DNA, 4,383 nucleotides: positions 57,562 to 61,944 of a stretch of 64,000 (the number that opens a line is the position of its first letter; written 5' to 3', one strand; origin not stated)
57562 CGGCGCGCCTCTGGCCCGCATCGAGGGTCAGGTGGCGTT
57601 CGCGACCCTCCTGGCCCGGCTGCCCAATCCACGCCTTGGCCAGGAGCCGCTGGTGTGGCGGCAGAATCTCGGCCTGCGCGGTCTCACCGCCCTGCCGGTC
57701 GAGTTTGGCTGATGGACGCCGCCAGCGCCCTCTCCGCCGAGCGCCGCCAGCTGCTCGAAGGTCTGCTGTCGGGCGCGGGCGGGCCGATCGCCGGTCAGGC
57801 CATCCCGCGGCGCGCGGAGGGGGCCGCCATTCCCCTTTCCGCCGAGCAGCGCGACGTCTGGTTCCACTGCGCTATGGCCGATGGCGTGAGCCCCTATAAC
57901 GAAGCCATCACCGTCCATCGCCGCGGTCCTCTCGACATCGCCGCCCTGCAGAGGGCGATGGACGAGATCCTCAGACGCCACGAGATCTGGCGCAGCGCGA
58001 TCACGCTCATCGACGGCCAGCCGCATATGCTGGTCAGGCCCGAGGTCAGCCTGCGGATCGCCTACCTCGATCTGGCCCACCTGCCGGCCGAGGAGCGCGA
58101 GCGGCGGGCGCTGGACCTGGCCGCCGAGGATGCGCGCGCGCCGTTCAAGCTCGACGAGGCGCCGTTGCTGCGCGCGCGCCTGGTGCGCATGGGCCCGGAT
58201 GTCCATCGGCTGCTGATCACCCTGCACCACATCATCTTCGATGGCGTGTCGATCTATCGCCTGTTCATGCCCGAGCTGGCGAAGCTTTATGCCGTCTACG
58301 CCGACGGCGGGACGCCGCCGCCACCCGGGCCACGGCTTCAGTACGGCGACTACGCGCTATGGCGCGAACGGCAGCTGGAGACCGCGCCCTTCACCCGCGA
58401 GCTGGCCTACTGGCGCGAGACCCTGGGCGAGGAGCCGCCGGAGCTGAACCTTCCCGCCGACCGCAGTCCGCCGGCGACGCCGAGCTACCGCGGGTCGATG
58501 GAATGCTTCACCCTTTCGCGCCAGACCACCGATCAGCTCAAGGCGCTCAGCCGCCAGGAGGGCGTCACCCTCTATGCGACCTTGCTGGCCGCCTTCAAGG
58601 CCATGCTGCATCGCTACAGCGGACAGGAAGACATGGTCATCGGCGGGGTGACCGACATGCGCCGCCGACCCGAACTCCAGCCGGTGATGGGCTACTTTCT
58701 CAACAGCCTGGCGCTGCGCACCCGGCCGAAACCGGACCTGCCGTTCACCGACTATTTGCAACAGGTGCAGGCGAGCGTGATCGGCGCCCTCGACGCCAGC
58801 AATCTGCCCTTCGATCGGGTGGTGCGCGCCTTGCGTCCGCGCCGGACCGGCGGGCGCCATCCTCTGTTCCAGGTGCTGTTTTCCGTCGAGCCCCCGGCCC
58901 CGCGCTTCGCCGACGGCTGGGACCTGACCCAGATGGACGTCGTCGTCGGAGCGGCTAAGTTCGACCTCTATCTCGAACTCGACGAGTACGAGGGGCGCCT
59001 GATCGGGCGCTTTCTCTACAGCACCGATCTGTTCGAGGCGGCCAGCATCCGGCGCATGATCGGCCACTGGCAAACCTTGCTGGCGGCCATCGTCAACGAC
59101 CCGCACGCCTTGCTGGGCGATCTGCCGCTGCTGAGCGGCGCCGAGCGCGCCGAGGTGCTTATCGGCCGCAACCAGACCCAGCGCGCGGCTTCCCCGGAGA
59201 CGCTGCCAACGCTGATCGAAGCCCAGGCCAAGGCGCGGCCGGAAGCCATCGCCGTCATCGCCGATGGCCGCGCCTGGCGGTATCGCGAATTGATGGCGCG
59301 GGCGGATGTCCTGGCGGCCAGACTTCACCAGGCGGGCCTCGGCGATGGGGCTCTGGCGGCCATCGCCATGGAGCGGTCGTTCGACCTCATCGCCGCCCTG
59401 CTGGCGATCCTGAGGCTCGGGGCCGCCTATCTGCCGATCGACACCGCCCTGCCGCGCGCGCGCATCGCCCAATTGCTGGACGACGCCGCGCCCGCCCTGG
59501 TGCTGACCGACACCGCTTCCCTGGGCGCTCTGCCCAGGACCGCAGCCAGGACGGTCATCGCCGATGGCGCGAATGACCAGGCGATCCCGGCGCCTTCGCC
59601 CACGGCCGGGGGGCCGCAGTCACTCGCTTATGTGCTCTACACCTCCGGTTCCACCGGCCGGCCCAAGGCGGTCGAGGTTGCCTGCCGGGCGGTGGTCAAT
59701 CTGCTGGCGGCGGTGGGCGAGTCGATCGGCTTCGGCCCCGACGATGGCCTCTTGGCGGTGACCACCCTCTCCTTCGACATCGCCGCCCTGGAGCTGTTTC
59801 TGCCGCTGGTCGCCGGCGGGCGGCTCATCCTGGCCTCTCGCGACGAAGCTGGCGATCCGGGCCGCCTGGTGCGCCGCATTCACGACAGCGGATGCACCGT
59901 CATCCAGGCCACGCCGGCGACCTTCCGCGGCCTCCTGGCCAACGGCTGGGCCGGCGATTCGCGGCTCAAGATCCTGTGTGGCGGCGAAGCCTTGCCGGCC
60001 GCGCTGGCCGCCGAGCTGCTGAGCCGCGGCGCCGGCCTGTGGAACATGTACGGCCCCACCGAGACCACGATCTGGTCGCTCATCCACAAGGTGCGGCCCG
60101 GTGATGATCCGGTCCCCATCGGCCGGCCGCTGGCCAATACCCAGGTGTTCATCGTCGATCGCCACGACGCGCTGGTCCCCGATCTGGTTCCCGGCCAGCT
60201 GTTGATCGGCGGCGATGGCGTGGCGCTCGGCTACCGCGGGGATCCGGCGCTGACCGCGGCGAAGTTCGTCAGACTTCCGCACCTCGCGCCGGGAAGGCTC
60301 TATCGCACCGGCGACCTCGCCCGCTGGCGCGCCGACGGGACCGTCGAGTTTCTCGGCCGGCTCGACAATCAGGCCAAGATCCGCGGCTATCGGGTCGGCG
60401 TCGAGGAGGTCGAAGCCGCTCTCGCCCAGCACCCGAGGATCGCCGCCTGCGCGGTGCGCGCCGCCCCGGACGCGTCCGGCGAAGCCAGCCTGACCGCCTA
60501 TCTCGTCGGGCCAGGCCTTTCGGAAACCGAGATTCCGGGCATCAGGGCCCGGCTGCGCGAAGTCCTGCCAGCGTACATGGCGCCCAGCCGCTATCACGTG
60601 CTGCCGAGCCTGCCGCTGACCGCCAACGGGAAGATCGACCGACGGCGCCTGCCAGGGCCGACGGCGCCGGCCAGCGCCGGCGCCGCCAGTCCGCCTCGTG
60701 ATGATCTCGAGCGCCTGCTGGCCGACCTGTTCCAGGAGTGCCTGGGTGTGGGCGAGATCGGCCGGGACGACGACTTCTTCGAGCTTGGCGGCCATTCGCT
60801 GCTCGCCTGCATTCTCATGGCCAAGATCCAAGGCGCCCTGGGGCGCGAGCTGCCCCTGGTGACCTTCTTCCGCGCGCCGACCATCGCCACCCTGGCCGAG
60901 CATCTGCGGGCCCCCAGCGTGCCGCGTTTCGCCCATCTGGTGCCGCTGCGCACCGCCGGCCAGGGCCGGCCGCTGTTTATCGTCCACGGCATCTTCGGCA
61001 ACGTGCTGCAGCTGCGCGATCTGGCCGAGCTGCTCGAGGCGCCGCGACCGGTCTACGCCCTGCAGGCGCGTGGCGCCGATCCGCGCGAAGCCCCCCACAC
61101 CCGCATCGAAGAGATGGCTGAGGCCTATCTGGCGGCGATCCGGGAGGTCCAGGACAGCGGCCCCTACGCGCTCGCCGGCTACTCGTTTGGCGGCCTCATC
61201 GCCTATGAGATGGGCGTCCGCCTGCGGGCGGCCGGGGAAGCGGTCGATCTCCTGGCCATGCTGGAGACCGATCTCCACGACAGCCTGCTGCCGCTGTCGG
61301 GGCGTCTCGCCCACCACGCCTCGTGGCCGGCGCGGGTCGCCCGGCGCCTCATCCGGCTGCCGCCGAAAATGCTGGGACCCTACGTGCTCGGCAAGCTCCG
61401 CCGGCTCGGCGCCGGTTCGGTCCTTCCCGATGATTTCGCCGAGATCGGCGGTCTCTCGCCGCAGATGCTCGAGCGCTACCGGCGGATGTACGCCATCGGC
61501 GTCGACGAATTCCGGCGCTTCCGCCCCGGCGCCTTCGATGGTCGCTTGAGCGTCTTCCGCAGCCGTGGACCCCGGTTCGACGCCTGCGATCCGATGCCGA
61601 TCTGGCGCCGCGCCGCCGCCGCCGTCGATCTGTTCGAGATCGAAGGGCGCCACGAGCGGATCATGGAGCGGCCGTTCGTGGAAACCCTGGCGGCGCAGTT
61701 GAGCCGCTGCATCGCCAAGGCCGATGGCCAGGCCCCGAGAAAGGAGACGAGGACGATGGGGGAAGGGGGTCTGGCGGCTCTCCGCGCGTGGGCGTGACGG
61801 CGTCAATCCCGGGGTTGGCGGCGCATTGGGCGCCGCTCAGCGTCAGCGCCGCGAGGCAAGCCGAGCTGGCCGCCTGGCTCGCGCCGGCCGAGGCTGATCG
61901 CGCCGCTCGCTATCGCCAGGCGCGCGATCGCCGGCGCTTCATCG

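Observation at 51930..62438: Compact, self-contained orphan NRPS operon: flavoprotein, ATP-grasp, A-T, P450, C-A-T-TE, PPTase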

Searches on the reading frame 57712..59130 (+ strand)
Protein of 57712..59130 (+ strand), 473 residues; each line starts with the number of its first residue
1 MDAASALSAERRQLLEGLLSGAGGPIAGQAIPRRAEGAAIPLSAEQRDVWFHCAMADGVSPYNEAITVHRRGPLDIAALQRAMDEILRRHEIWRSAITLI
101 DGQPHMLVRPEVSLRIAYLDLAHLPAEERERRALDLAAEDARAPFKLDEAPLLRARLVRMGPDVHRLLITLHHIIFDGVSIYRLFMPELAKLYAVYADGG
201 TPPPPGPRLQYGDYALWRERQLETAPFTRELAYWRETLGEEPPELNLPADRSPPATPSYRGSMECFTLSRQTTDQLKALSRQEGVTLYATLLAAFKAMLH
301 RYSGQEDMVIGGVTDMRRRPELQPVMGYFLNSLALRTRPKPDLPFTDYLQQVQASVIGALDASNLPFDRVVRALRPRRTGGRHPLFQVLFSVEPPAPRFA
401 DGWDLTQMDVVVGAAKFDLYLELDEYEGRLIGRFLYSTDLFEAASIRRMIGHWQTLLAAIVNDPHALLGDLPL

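Call 80: search_solved_structures(query=window:57712-59130:+, max_evalue=1e-10)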
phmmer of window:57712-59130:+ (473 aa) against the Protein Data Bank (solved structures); distinct sequences matched with E-value up to 1e-10: 53.
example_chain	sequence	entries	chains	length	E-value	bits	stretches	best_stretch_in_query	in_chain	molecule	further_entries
6oyf_A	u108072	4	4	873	8.9e-71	242.3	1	40-464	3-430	Txo1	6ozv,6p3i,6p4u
6p1j_A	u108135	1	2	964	9.3e-69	235.7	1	41-463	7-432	Txo2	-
2jgp_A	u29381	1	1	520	9.1e-65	222.5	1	38-471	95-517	TYROCIDINE SYNTHETASE 3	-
8z0q_C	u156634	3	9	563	2e-56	195.1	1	21-469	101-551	Special condensation domain in NRPS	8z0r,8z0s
5u89_A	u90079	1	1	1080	2.7e-55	191.3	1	39-471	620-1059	Amino acid adenylation domain protein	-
8xjz_C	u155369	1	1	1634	8e-50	173.3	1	39-471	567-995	Peptide synthetase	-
7kw2_A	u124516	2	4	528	4.7e-47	164.1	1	30-464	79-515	PCP-C didomain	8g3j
8fx7_A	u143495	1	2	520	5.8e-47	163.8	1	30-464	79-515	PCP-C didomain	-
7kvw_A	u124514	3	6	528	7.7e-47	163.4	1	30-464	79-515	PCP-C didomain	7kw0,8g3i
8fx6_A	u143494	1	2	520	9.5e-47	163.1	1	30-464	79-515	PCP-C didomain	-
6mfw_A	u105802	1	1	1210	1.4e-44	156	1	61-461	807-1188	Linear gramicidin synthase subunit A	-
6mfx_A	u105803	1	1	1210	1.4e-44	155.9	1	61-461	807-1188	Linear gramicidin synthase subunit A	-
6mfy_A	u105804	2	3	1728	2.2e-44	155.3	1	61-461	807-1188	Linear gramicidin synthase subunit A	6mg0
9be3_A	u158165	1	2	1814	2.3e-44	155.2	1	61-461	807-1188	Linear gramicidin synthase subunit A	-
9be4_A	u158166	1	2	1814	2.3e-44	155.2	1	61-461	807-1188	Linear gramicidin synthase subunit A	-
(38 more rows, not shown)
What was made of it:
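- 57712..61797 (+): C-A(Gly)-T-TE termination module (ATG overlaps the P450 stop, TGATG). The C domain best matches elongation C domains (Txo1/2, TycC) (call 80).
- On Modular (type I) non-ribosomal peptide synthetase pathway: The best solved matches are the elongation C domains of Txo1/2 and TycC (call 80).
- The C domain is an ordinary elongation type (call 80).
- Tried and rejected: CDA-C1 scores 51 bits against 242 for the elongation domains (call 80).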

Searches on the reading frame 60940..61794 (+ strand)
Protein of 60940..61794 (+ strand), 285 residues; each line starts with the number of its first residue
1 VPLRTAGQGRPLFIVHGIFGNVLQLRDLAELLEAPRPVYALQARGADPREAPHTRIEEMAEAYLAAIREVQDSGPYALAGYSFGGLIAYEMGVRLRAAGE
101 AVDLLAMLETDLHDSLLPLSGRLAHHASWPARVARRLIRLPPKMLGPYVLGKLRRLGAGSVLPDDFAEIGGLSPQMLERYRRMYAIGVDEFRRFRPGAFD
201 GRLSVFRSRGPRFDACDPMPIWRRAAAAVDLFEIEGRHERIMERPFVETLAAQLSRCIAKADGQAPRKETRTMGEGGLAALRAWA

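Call 81: search_solved_structures(query=window:60940-61794:+, max_evalue=0.001)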
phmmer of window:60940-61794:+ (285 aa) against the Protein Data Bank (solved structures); distinct sequences matched with E-value up to 0.001: 31.
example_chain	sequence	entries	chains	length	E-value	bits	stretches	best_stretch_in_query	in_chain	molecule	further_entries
7crn_A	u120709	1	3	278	3.6e-21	79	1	1-110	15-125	Non-ribosomal peptide synthetase 4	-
7dxo_A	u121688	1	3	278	1e-20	77.6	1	1-110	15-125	Non-ribosomal peptide synthetase 4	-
4zxh_A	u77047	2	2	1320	1.4e-14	57.4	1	3-111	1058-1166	ABBFA_003403 | Tyrocidine synthetase 3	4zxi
2roq_A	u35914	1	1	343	8.5e-14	54.9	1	2-110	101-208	Enterobactin synthetase component F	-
3tej_A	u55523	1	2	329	9.5e-14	54.7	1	2-110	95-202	Enterobactin synthase component F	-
2vz8_A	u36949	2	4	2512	3.4e-13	52.9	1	9-100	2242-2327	FATTY ACID SYNTHASE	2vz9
4z49_A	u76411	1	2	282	8.7e-13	51.6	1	8-98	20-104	Fatty acid synthase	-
7mhd_A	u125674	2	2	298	9.2e-13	51.5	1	8-98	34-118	Fatty acid synthase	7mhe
3tjm_A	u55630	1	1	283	9.2e-13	51.5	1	8-98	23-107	Fatty acid synthase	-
1xkt_A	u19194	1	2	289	9.5e-13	51.4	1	8-98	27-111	fatty acid synthase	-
2px6_A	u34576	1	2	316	9.7e-13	51.4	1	8-98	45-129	Thioesterase domain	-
7r0x_A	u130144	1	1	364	1e-12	51.3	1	10-112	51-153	Polyketide synthase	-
5ja1_A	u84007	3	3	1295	2.9e-12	49.8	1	2-110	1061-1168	Enterobactin synthase component F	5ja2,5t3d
9b80_A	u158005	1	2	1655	1.5e-11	47.5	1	8-98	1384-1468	Fatty acid synthase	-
8eyi_E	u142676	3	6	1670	1.5e-11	47.5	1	8-98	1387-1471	Fatty acid synthase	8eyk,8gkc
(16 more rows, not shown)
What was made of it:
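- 57712..61797 (+): TE matches are in call 81.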
